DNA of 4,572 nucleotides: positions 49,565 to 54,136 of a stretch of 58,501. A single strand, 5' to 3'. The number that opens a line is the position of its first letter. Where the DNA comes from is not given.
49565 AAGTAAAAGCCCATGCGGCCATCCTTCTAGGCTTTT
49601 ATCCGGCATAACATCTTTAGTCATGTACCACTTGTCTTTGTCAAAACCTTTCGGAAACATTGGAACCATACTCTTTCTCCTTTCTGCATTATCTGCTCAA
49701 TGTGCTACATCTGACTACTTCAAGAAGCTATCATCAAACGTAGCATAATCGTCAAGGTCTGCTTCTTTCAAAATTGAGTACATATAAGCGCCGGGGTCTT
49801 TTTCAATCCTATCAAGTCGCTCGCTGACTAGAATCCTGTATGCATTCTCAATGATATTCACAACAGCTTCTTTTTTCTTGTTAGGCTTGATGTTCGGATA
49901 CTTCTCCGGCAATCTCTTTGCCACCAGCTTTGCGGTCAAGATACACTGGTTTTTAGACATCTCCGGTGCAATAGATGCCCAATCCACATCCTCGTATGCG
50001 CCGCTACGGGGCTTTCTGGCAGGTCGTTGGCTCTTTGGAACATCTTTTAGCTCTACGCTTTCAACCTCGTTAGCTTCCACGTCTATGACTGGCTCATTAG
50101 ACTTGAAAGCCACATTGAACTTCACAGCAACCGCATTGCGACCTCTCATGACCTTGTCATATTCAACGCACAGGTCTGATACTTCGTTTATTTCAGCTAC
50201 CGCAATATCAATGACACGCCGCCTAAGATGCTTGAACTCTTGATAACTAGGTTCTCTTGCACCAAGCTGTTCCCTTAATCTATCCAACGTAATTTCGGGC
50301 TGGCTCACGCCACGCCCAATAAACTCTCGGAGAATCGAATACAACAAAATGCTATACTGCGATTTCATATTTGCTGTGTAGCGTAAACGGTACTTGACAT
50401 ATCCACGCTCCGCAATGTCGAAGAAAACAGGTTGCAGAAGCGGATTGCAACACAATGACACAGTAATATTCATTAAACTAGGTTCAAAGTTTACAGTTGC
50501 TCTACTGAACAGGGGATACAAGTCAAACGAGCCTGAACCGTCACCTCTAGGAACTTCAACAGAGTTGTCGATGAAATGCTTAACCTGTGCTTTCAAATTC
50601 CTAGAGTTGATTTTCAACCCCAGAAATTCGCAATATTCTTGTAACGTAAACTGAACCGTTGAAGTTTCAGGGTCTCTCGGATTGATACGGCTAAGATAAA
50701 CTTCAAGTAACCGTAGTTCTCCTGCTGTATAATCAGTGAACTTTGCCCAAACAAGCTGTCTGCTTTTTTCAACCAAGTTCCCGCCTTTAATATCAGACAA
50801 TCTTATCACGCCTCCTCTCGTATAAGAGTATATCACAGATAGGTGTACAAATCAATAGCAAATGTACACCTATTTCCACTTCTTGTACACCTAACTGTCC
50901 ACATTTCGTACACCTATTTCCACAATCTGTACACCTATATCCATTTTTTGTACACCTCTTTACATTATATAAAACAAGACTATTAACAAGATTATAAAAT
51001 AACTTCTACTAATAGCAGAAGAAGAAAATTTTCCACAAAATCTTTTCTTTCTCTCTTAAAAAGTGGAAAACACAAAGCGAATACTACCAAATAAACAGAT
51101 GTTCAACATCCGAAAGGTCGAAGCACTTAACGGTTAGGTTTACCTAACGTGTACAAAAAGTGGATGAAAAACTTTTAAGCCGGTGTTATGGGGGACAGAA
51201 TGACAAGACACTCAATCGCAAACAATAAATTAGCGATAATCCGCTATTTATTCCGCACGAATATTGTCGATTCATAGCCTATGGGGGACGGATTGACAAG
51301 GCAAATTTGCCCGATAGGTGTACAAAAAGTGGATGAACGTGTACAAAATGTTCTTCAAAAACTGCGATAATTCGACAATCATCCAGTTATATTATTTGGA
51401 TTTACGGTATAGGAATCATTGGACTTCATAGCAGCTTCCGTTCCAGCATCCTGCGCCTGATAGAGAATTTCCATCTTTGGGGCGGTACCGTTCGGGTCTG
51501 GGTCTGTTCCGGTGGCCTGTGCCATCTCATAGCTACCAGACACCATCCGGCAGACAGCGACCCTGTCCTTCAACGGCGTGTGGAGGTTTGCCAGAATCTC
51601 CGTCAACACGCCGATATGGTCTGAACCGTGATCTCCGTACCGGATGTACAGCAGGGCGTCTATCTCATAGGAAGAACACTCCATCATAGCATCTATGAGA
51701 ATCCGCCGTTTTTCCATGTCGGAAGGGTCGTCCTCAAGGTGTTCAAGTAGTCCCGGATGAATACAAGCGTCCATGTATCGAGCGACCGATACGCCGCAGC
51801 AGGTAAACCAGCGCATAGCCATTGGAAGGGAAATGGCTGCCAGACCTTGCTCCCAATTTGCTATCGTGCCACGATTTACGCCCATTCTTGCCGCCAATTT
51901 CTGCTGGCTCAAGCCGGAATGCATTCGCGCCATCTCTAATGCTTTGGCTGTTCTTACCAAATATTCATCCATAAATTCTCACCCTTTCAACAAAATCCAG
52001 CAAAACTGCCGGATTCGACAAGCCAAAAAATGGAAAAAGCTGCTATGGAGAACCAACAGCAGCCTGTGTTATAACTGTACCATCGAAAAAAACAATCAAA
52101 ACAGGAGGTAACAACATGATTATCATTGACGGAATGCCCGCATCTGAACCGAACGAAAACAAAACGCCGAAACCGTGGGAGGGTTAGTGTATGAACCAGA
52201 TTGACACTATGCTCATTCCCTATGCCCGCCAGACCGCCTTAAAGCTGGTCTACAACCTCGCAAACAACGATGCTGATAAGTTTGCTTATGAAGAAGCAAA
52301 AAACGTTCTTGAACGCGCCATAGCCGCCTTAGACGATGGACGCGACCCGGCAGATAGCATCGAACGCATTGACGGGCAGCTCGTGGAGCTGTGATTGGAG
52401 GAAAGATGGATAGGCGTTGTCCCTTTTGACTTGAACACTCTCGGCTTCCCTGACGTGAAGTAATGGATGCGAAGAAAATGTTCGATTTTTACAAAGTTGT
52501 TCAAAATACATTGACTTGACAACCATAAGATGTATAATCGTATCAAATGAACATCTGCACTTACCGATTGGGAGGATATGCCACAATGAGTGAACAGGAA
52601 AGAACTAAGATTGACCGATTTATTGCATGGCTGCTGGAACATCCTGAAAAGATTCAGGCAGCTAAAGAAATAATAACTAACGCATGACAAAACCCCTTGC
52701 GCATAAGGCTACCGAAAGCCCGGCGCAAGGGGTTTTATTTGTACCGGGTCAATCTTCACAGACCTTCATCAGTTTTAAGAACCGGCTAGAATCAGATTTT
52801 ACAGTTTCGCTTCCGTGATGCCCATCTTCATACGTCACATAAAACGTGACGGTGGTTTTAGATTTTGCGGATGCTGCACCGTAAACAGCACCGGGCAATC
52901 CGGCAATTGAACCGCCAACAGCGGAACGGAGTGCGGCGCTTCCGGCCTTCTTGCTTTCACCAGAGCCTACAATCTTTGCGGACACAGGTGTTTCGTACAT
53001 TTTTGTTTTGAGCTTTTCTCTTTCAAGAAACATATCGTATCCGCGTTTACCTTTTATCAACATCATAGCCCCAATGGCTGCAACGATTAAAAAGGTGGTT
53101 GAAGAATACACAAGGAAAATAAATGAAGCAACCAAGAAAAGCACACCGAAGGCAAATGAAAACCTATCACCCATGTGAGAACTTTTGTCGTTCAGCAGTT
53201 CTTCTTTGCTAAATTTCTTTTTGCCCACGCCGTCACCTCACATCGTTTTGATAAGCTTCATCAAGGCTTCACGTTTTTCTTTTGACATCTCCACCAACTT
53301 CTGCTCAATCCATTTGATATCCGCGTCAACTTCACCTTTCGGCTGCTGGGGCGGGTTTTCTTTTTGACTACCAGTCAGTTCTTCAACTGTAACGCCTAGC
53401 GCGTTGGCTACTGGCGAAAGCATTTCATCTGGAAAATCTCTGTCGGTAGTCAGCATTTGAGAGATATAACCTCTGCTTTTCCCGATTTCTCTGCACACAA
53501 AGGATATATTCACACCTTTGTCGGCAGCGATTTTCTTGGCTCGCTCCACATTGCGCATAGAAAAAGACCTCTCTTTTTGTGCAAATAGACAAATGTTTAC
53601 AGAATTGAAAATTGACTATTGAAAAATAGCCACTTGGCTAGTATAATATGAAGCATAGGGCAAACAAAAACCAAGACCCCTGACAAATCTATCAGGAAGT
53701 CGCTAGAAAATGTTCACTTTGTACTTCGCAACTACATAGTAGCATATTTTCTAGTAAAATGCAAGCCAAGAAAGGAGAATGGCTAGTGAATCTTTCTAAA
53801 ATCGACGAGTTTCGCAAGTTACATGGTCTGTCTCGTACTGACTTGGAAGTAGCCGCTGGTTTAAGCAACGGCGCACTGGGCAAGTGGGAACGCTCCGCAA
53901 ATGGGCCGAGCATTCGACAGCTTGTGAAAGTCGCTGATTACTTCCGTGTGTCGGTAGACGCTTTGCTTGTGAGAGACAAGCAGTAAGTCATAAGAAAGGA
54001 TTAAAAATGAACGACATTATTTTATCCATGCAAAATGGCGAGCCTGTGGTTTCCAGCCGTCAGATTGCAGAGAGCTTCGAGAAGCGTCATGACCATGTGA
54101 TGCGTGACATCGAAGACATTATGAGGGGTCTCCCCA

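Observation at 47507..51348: Plasmid maintenance module (Rep_3 initiator, iterons, ParA, RHH protein) inside a tailed-phage genome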

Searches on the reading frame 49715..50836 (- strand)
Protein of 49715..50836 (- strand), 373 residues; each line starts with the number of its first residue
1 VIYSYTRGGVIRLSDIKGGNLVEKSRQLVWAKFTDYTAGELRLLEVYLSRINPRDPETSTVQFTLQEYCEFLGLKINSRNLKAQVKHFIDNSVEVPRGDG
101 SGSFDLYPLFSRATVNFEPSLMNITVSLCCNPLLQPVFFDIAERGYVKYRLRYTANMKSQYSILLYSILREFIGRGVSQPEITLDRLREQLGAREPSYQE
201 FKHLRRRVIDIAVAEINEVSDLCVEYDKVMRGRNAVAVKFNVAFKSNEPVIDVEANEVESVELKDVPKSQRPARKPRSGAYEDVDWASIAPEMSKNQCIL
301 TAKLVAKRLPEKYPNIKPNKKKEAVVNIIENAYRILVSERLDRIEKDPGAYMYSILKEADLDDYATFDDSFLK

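Call 5: search_protein_families(library=pfam, proteins=[window:49715-50836:-], max_evalue=0.01)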
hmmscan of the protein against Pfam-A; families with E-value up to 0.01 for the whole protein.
window:49715-50836:- (373 aa): 2 families
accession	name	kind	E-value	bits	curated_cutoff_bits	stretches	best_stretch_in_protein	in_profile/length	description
PF01051.27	Rep3_N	-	1.5e-21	77.7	22.4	1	22-169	2-140/141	Initiator Replication protein, WH1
PF21205.3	Rep3_C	-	6e-16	58.9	21.1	1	183-241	1-58/59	Initiator Rep protein, WH2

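Call 9: search_dna_similar(query=window:49715-50836:-, collection=phages, mode=protein, max_rows=25)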
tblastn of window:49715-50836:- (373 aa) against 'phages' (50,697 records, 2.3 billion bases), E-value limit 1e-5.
Records with a match: 11; places in all: 11; records where one place covers at least 80% of the query: 2.
Best place of each record, by identity: <60% 11.
By first word of the organism name: Bacteriophage 4; Acinetobacter 4; Burkholderia 3.
By host as written in the record: - 6; Burkholderia cenocepacia C6433 2; Burkholderia sp. 1; Acinetobacter baumannii (Acibaumc1) 1; Acinetobacter baumannii (Acibaumc2) 1.
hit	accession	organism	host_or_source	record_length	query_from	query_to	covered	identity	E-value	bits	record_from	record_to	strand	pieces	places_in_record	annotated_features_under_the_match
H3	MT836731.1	Bacteriophage sp.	human fecal samples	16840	1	363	97%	47.9%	3e-102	336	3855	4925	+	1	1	record has no annotation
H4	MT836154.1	Bacteriophage sp.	human fecal samples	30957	1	343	92%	50.4%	8e-102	335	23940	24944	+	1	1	record has no annotation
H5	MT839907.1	Bacteriophage sp.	human fecal samples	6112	22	202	49%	31.7%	1e-13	78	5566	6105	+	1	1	record has no annotation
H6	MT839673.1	Bacteriophage sp.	human fecal samples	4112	21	258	64%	23.1%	2e-8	62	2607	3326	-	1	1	record has no annotation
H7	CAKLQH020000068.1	Acinetobacter phage MD-2021a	not known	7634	126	269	39%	27.8%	9e-8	60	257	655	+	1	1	rep2: Putative replication protein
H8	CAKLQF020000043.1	Acinetobacter phage MD-2021a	not known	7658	126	269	39%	27.8%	9e-8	60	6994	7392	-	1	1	rep2: Putative replication protein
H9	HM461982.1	Burkholderia phage KS14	Burkholderia cenocepacia C6433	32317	136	247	30%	33.9%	2e-9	65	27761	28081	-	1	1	37: gp37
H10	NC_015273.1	Burkholderia phage KS14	Burkholderia cenocepacia C6433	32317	136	247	30%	33.9%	2e-9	65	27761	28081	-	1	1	37: replication initiation protein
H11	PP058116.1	Burkholderia phage vB_BceM_CEP1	Burkholderia sp.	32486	136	247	30%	33.9%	2e-9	65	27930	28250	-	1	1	replication initiation protein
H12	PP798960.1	Acinetobacter phage AB1I1L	Acinetobacter baumannii (Acibaumc1)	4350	126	250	34%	28.8%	1e-8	63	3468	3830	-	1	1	record has no annotation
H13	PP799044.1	Acinetobacter phage AB2I3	Acinetobacter baumannii (Acibaumc2)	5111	126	250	34%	28.8%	1e-8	63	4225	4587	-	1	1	DNA replication protein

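Call 10: search_dna_similar(query=window:49715-50836:-, collection=plasmids, mode=protein, max_rows=25)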
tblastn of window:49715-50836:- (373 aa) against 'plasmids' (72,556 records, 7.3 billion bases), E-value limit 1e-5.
Records with a match: 2362; places in all: 2535; records where one place covers at least 80% of the query: 60.
Best place of each record, by identity: <60% 2362.
By first word of the organism name: Acinetobacter 972; Klebsiella 285; Escherichia 249; Psychrobacter 82; Pseudomonas 79; Clostridium 62; Bacillus 60; Neisseria 47; Salmonella 37; Moraxella 27; and 105 more.
By predicted mobility (MOB-suite, as given by PLSDB): non-mobilizable 1033; mobilizable 884; conjugative 445.
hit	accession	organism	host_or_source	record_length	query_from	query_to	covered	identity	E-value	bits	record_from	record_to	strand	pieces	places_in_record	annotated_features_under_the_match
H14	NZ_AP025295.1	Persicobacter psychrovividus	-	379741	13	364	94%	25.6%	5e-8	62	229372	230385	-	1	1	replication initiation protein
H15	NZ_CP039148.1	Acinetobacter sp. 10FS3-1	pig,feces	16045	20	325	82%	26.1%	9e-14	81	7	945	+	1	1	repM: replication initiation protein RepM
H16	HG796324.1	uncultured bacterium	-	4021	22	308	77%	27.3%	2e-20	100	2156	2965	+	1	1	CDS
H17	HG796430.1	uncultured bacterium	-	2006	16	320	82%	25.7%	8e-11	71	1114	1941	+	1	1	record has no annotation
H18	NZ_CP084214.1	Pseudomonas amygdali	Hibiscus rosa-sinensis,Leaves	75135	22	297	74%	28.2%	3e-12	76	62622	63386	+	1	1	replication initiation protein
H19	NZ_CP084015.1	Mediterraneibacter gnavus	Homo sapiens,pure culture,human feces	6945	21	242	60%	34.8%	3e-35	144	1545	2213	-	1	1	replication initiation protein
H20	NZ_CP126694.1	Pseudomonas sp. P105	Roots of Beta vulgaris, variety ...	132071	22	297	74%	27.9%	2e-12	76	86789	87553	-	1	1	replication initiation protein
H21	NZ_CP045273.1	Priestia megaterium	pure culture,Paper surface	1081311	16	314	80%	25.7%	9e-15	83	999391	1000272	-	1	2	none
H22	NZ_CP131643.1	Neisseria gonorrhoeae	Homo sapiens,culture,urine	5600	16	316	81%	25.2%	4e-12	75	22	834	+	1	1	replication initiation protein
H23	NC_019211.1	Neisseria gonorrhoeae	-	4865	16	316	81%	25.2%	6e-12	74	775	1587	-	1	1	replication initiation protein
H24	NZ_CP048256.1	Neisseria gonorrhoeae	Homo sapiens,urethra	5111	16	316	81%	25.2%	6e-12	74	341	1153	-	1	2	replication initiation protein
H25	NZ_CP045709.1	Neisseria gonorrhoeae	Homo sapiens,Penile discharge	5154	16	316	81%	25.2%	6e-12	74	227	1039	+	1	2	replication initiation protein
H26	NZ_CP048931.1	Neisseria gonorrhoeae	Homo sapiens,urethra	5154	16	316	81%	25.2%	6e-12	74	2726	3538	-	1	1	replication initiation protein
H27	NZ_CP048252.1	Neisseria gonorrhoeae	Homo sapiens,urethra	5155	16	316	81%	25.2%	6e-12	74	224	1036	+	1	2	replication initiation protein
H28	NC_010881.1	Neisseria gonorrhoeae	-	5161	16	316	81%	25.2%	6e-12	74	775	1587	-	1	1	replication initiation protein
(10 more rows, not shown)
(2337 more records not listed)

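Call 43: search_solved_structures(query=window:49715-50800:-, max_evalue=0.01)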
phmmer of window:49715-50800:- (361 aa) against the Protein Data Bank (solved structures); distinct sequences matched with E-value up to 0.01: 7.
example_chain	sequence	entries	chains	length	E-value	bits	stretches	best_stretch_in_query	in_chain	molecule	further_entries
36nq_C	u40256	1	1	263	3.5e-08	36.3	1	28-229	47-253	Replication initiation protein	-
1rep_C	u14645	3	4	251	5.3e-08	35.7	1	28-229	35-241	PROTEIN (REPLICATION INITIATION PROTEIN) | Replication initiation protein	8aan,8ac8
2z9o_A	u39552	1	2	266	5.8e-08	35.6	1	28-229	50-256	Replication initiation protein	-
36ow_C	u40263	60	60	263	6.2e-08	35.5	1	28-229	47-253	Replication initiation protein | RepB family plasmid replication initiator protein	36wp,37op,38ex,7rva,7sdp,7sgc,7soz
36ot_C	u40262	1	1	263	6.7e-08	35.4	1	28-229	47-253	Replication initiation protein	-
7uxy_C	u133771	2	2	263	8.8e-08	35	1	48-229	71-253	Replication initiation protein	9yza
38ep_C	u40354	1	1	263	9.5e-08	34.9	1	48-229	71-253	Replication initiation protein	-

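Call 53: search_protein_families(library=phrogs, proteins=[window:49715-50800:-], max_evalue=0.001)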
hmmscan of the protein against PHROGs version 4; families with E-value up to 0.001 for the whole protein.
window:49715-50800:- (361 aa): 4 families
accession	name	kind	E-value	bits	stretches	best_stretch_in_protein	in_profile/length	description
phrog_4402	-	DNA, RNA and nucleotide metabolism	3.5e-32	112.9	1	10-236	26-252/592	replication initiation protein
phrog_2172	-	unknown function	4e-28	100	1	46-274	53-280/382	-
phrog_16861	-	unknown function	2e-08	34.6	1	9-181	18-187/358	-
phrog_29950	-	unknown function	2.2e-08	34.5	1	133-244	170-282/417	-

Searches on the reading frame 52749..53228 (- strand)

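Call 53: search_protein_families(library=phrogs, proteins=[window:52749-53228:-], max_evalue=0.001)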
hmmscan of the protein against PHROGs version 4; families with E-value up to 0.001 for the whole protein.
window:52749-53228:- (159 aa): 1 family
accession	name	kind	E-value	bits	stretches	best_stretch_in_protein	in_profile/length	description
phrog_20920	-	unknown function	0.00027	22.4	1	81-155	41-112/115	-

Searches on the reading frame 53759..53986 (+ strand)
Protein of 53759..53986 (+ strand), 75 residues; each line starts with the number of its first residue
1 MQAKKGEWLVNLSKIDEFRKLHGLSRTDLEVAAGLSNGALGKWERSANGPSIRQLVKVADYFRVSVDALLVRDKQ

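Call 53: search_protein_families(library=phrogs, proteins=[window:53759-53986:+], max_evalue=0.001)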
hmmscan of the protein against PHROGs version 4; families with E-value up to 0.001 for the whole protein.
window:53759-53986:+ (75 aa): 10 families
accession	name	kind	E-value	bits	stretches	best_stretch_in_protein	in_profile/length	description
phrog_8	-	transcription regulation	2e-13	51.5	1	14-73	80-139/346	transcriptional regulator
phrog_4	-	transcription regulation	5.7e-07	29.8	1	14-70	140-192/400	transcriptional repressor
phrog_3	-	transcription regulation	1.7e-06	29.1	1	10-71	88-147/430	transcriptional repressor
phrog_18248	-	transcription regulation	1e-05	25.8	1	13-70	5-60/264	transcriptional regulator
phrog_2439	-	transcription regulation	3.8e-05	23.7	1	11-73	8-70/367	transcriptional regulator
phrog_3037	-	transcription regulation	0.00014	22.7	1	16-68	20-73/189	transcriptional repressor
phrog_1373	-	transcription regulation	0.00037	21.5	1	13-73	66-126/166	transcriptional regulator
phrog_3949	-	transcription regulation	0.00051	21.1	1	19-72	27-75/161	transcriptional repressor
phrog_5823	-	transcription regulation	0.00052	20.3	1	14-70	10-67/404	transcriptional regulator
phrog_7241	-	transcription regulation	0.00057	20.9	1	13-70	64-121/122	transcriptional regulator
